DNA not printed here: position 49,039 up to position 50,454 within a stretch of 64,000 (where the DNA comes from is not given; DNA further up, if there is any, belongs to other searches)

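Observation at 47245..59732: NHLP-leader RiPP gene cluster with a non-canonical enzyme set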

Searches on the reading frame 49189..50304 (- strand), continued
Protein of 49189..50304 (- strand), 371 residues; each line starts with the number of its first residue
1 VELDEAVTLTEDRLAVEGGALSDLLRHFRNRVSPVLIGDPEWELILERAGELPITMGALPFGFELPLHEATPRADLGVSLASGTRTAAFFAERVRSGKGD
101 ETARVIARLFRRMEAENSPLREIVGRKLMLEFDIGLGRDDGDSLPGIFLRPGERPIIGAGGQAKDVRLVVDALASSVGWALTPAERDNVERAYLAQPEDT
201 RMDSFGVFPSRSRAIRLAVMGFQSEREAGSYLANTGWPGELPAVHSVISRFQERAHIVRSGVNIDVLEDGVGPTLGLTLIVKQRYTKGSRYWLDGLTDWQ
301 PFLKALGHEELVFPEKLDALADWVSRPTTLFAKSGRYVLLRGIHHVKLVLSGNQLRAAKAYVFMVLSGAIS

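Call 69: search_solved_structures(query=A4, max_evalue=10, show_alignments=3)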
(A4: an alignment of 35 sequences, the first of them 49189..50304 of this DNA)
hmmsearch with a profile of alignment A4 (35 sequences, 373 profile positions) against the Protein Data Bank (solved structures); distinct sequences matched with E-value up to 10: 1.
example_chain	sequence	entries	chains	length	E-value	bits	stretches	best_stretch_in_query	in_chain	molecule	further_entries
9yed_CP1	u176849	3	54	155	0.1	14.6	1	218-265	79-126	Chemotaxis protein PomB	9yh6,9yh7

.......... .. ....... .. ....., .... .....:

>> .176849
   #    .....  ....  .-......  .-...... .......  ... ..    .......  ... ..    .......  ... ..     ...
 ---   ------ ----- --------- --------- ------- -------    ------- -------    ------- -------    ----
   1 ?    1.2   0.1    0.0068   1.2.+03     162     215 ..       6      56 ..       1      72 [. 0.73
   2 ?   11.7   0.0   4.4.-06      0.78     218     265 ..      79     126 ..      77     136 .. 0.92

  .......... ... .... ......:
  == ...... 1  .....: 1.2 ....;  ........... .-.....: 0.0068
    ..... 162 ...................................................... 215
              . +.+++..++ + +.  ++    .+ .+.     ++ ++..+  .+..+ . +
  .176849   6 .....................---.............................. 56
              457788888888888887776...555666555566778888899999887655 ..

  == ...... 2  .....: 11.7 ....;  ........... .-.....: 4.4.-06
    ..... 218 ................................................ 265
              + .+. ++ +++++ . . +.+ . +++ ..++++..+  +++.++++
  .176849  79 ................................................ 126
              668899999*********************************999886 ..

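Call 82: find_related_loci(query=A8, collection=metagenome_contigs, flank=8000)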
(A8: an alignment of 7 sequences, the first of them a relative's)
Query A8 (376 aa) in metagenome_contigs; peptide patterns used: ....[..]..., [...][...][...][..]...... (x = any residue, [..] = any of these).
349 stretches matched a pattern; 47 encode a relative of the query (tblastn E <= 1e-3); 47 distinct loci.
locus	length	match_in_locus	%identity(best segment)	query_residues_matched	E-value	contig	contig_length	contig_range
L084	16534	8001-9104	49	1-371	3e-110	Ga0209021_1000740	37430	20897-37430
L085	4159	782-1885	49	1-371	2e-106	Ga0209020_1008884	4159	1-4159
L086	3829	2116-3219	49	1-371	3e-106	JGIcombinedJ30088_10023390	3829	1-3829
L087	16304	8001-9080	47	2-371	1e-100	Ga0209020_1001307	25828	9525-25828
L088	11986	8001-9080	47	2-371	3e-100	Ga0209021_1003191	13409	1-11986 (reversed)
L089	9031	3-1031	47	18-371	2e-99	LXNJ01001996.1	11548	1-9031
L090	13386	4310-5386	45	8-371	7e-98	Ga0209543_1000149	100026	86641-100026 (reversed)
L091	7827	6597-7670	45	1-369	6e-98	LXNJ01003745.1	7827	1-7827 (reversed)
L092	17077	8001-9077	45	8-371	7e-98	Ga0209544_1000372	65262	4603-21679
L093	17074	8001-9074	45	1-369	8e-97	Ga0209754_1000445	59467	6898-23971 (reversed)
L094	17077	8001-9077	45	4-371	3e-96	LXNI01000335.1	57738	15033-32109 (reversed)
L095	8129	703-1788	44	1-371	7e-96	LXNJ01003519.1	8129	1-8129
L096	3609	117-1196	44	1-369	1e-96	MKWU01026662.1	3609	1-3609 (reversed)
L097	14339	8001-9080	45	1-369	2e-94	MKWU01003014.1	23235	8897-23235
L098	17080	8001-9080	47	8-370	4e-93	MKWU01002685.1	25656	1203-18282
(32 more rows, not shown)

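Call 87: search_protein_families(library=pfam, proteins=[L092:160-1155:+, L092:1040-2464:+, L092:3038-5485:+, L092:2569-5094:+, L092:9194-10093:+, L092:10182-11036:+, L092:11176-12513:+, L092:12493-14868:-, L092:13255-14670:+, L092:15877-16767:+], max_evalue=0.001)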
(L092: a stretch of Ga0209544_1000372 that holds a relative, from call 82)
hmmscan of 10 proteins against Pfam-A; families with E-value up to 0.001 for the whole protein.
L092:160-1155:+ (331 aa): 0 families

L092:1040-2464:+ (474 aa): 0 families

L092:3038-5485:+ (815 aa): 2 families
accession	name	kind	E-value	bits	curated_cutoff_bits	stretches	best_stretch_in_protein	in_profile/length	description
PF00487.30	FA_desaturase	-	1.5e-27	97.4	29.7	1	120-349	2-250/253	Fatty acid desaturase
PF03710.21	GlnE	-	4.5e-08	33.2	24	1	462-538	45-120/252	Glutamate-ammonia ligase adenylyltransferase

L092:2569-5094:+ (841 aa): 0 families

L092:9194-10093:+ (299 aa): 9 families
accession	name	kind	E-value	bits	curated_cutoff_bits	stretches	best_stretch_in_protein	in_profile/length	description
PF08241.18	Methyltransf_11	-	7.1e-19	68.7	21.2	1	86-184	1-94/95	Methyltransferase domain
PF13649.12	Methyltransf_25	-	1.8e-17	64.3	27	1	85-181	1-97/97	Methyltransferase domain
PF13847.12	Methyltransf_31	-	1.5e-15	57.6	27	1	81-203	3-127/145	Methyltransferase domain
PF13489.12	Methyltransf_23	-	1.9e-11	44.4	27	1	75-233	14-162/164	Methyltransferase domain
PF08242.18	Methyltransf_12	-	5.4e-11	43.5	30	1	86-183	1-98/98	Methyltransferase domain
PF01209.24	Ubie_methyltran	-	1.1e-08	35.2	20.1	1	80-189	46-155/233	ubiE/COQ5 methyltransferase family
PF02353.26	CMAS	-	2.8e-06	27.3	27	1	62-185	43-164/273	Mycolic acid cyclopropane synthetase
PF05175.20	MTS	-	1.6e-05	25.1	23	1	81-156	31-104/170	Methyltransferase small domain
PF09445.16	Methyltransf_15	-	0.00022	21.3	22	1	84-146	3-64/165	RNA cap guanine-N2 methyltransferase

L092:10182-11036:+ (284 aa): 0 families

L092:11176-12513:+ (445 aa): 2 families
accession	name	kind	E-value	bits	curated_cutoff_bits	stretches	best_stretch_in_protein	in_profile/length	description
PF01565.28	FAD_binding_4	-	1.1e-24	87.1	26.4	1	34-168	1-138/139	FAD binding domain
PF09265.15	Cytokin-bind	-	0.00031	20.7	23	0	332-426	176-274/281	Cytokinin dehydrogenase 1, FAD and cytokinin binding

L092:12493-14868:- (791 aa): 4 families
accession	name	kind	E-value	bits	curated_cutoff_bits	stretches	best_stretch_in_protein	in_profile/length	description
PF03176.21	MMPL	-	1.3e-30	106.9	20.5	2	134-391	70-305/333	MMPL family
PF12349.14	Sterol-sensing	-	1.3e-11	45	22.3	1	261-388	8-136/153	Sterol-sensing domain of SREBP cleavage-activation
PF02460.24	Patched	-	4.6e-06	26.9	23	1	262-386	31-155/156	Patched SSD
PF00873.25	ACR_tran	-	0.00032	19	28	0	624-738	869-983/1021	AcrB/AcrD/AcrF family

L092:13255-14670:+ (471 aa): 0 families

L092:15877-16767:+ (296 aa): 2 families
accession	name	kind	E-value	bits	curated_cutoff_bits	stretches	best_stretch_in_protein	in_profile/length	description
PF13437.12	HlyD_3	-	4.5e-08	34.2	22.2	1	157-238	1-79/106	HlyD family secretion protein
PF16576.10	HlyD_D23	-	5.3e-05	23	30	1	57-223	5-174/214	Barrel-sandwich domain of CusB or HlyD membrane-fusion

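Call 89: search_protein_families(library=ncbifam, proteins=[window:49189-50304:-, L092:3038-5485:+, L092:1040-2464:+, L092:10182-11036:+], max_evalue=0.01)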
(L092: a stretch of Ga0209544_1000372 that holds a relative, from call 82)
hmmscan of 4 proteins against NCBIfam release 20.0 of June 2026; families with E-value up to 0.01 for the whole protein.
window:49189-50304:- (371 aa): 0 families

L092:3038-5485:+ (815 aa): 3 families
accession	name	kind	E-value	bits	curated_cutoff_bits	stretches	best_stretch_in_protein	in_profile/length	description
NF010706.0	PRK14108.1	equivalog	1.2e-22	79.5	724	2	601-799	777-976/986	bifunctional [glutamine synthetase] adenylyltransferase/[glutamine synthetase]-adenylyl-L-tyrosine phosphorylase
NF008292.0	PRK11072.1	equivalog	3.8e-11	41.8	487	1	390-534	548-669/946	bifunctional [glutamate--ammonia ligase]-adenylyl-L-tyrosine phosphorylase/[glutamate--ammonia-ligase] adenylyltransferase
NF010707.0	PRK14109.1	equivalog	2e-06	26.2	625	1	474-779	656-977/1010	bifunctional [glutamine synthetase] adenylyltransferase/[glutamine synthetase]-adenylyl-L-tyrosine phosphorylase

L092:1040-2464:+ (474 aa): 0 families

L092:10182-11036:+ (284 aa): 0 families

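Call 97: find_homologous_proteins(query=P0333, max_evalue=1e-10)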
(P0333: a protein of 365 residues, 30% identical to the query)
Query P0333 (365 aa): 97 proteins with E <= 1e-10 among 6856 candidates.
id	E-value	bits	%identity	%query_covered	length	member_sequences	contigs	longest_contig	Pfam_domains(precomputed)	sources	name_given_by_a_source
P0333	1.8e-251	852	100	100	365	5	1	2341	-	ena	-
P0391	9.3e-148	511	62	100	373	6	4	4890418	-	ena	-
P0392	3.2e-147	509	63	100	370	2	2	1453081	-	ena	-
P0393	7.1e-144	498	63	96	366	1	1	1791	-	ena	-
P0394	3.8e-141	489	61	100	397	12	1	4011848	-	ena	-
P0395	9.8e-140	484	62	96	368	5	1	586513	-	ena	-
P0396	2.0e-139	483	62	96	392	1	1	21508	-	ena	-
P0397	2.4e-139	483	63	96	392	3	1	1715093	-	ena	-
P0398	2.0e-138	480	61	96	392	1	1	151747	-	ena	-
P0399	7.6e-137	475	62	96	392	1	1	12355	-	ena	-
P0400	1.0e-135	471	61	96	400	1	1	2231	-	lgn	-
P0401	1.7e-132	460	59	95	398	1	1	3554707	-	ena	-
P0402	8.2e-127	442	58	96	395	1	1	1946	-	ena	-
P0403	6.5e-123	429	58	94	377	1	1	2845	-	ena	-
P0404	6.4e-117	409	55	94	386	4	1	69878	-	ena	-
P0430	9.3e-71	257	43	95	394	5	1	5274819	-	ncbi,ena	-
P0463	6.1e-59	218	37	92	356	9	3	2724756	-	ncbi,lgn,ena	-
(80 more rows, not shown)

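Call 98: find_encoding_contigs(protein=P0391, flank=10000, max_places=2)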
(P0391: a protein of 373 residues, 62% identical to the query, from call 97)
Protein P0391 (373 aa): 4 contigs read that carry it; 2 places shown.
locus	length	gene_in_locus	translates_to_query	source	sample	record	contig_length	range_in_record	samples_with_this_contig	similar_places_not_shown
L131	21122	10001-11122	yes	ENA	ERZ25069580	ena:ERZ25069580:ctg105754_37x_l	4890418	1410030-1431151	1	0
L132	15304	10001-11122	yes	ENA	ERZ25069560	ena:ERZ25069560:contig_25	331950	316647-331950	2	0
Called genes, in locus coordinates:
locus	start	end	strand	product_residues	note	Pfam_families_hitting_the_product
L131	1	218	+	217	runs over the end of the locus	PF03232:COQ7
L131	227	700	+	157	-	PF01928:CYTH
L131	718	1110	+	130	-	PF09350:DJC28_CD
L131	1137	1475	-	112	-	PF08850:DUF1820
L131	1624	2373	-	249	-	PF02633:Creatininase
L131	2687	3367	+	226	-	PF00106:adh_short, PF13561:adh_short_C2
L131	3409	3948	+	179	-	PF02600:DsbB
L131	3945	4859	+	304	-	PF01063:Aminotran_4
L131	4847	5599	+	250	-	PF19798:Sulfotransfer_5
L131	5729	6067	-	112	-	PF01329:Pterin_4a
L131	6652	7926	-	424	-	PF08007:JmjC_2, PF13621:Cupin_8 (faint)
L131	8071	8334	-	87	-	-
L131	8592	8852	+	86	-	PF02979:NHase_alpha (weak)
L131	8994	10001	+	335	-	-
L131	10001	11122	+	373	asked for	-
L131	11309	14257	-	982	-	PF00664:ABC_membrane, PF00005:ABC_tran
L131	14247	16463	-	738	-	PF03412:Peptidase_C39, PF00664:ABC_membrane, PF00005:ABC_tran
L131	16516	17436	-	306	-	PF25919:BSH_CusB (faint), PF25973:BSH_CzcB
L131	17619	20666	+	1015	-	PF00873:ACR_tran, PF03176:MMPL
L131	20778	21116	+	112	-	-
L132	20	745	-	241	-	PF05685:Uma2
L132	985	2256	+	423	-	PF07690:MFS_1, PF12832:MFS_1_like, PF06779:MFS_4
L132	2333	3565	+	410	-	PF06609:TRI12 (weak), PF07690:MFS_1, PF00083:Sugar_tr (weak)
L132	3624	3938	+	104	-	PF08803:ydhR (weak)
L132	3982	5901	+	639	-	PF01134:GIDA, PF07992:Pyr_redox_2 (weak), PF12831:FAD_oxidored (weak), PF21680:GIDA_C_1st, PF13932:SAM_GIDA_C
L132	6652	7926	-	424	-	PF08007:JmjC_2, PF13621:Cupin_8 (faint)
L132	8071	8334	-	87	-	-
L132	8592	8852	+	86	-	PF02979:NHase_alpha (weak)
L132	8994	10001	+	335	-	-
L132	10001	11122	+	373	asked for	-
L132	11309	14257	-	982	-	PF00664:ABC_membrane, PF00005:ABC_tran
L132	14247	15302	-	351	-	?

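Call 99: find_encoding_contigs(protein=P0430, flank=10000, max_places=2)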
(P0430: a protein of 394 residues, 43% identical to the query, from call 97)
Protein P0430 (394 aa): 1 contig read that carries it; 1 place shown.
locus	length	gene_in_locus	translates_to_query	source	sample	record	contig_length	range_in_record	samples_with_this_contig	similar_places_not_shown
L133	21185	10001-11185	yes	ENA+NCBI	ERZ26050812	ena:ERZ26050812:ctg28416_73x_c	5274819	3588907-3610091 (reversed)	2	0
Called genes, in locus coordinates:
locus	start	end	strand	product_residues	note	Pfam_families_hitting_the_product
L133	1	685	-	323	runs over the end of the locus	PF08450:SGL (faint)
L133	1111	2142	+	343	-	PF20349:DUF6644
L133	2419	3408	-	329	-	PF00041:fn3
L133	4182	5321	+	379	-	-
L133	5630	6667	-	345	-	PF05569:Peptidase_M56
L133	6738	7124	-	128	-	PF01978:TrmB (weak), PF03965:Penicillinase_R, PF25212:HVO_A0114 (weak)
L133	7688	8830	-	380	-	-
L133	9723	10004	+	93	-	PF02979:NHase_alpha (faint)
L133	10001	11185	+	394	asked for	-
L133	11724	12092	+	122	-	-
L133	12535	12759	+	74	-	-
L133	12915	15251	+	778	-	PF02624:YcaO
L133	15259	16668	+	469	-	-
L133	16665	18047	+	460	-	PF22767:ThcOx, PF00881:Nitroreductase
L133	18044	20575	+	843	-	PF13575:DUF4135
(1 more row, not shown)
